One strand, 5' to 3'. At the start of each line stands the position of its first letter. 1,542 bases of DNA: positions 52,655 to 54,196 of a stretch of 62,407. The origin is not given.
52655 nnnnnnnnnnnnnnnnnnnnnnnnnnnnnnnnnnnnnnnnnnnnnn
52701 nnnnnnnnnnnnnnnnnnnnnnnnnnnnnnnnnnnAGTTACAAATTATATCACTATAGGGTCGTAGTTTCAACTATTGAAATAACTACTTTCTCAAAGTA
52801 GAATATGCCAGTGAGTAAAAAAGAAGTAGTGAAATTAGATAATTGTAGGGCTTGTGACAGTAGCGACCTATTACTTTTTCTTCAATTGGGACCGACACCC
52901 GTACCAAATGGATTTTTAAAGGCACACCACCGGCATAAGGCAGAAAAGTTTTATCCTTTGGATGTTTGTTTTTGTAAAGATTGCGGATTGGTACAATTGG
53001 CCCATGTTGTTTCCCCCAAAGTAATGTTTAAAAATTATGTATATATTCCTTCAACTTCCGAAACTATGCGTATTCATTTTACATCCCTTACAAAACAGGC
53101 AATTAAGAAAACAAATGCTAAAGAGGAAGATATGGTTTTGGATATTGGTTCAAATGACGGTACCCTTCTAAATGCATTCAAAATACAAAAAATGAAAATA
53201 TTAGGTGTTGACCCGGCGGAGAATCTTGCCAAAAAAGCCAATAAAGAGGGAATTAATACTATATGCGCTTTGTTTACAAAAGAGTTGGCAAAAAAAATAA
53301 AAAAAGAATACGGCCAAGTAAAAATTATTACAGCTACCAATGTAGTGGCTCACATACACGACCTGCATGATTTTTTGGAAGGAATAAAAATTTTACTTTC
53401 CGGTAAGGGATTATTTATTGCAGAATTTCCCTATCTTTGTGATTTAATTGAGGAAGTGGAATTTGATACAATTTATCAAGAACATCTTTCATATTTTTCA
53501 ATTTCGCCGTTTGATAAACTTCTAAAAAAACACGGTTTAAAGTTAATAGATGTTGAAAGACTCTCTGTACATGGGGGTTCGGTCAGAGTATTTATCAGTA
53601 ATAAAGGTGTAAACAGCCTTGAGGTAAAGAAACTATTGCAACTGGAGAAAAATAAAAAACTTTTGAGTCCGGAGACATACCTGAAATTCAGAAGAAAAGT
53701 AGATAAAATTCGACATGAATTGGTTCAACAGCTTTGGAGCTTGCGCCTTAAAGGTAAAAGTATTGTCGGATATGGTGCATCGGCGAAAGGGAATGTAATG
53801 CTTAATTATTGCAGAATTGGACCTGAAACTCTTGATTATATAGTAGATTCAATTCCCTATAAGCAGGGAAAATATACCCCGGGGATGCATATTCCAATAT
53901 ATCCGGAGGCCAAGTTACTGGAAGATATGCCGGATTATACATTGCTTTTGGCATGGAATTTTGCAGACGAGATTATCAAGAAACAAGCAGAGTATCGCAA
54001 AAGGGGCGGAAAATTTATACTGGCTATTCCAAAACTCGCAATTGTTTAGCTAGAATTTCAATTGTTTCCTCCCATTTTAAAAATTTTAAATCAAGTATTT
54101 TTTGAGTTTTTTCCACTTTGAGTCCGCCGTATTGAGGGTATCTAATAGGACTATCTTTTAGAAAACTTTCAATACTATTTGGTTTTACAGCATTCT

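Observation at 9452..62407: About 53 kb 'GT-C factory': some 17 polytopic glycosyltransferase-like proteins fed by four polyprenol-P-sugar synthases and two flippases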

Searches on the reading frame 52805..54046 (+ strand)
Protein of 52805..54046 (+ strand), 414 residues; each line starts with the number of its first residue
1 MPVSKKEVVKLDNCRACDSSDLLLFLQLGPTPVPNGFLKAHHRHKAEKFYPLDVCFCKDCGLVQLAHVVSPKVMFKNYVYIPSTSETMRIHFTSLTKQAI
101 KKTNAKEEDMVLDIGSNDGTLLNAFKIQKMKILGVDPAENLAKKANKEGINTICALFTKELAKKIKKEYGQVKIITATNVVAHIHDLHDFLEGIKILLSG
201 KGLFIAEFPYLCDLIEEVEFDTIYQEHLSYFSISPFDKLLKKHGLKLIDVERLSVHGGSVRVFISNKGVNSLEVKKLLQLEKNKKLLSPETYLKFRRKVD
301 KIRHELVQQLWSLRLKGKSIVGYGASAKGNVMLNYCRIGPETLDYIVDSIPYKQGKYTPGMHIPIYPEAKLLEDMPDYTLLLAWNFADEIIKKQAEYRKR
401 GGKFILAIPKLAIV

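Call 6: search_protein_families(library=pfam, proteins=[window:52805-54046:+], max_evalue=0.01)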
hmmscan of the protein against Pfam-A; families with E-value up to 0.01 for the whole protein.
window:52805-54046:+ (414 aa): 7 families
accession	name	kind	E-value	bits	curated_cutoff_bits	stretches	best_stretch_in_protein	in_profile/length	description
PF08484.17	Methyltransf_14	-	5.2e-58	195.8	23.5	1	255-409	2-160/160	C-methyltransferase C-terminal domain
PF08421.16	Methyltransf_13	-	1.8e-21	76.5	31.3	1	14-75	1-62/62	Putative zinc binding domain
PF13489.12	Methyltransf_23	-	4.3e-15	56.2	27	1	105-248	20-162/164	Methyltransferase domain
PF08242.18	Methyltransf_12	-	1.4e-06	29.3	30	1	112-203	1-97/98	Methyltransferase domain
PF08241.18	Methyltransf_11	-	6.4e-06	27.2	21.2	1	112-205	1-94/95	Methyltransferase domain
PF13649.12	Methyltransf_25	-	2e-05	25.6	27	1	111-199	1-94/97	Methyltransferase domain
PF13847.12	Methyltransf_31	-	0.0019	18.3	27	1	107-218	3-122/145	Methyltransferase domain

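Call 55: search_protein_families(library=ncbifam, proteins=[window:52805-54046:+], max_evalue=0.0001)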
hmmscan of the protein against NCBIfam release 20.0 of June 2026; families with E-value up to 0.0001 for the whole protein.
window:52805-54046:+ (414 aa): 2 families
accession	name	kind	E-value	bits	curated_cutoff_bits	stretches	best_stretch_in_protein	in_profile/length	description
TIGR01983.1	UbiG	equivalog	7e-08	32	102.95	1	88-203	28-148/228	bifunctional 2-polyprenyl-6-hydroxyphenol methylase/3-demethylubiquinol 3-O-methyltransferase UbiG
NF045667.1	MTase_DVU1556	equivalog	9.2e-07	28.5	155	1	93-205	8-118/213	DVU_1556 family methyltransferase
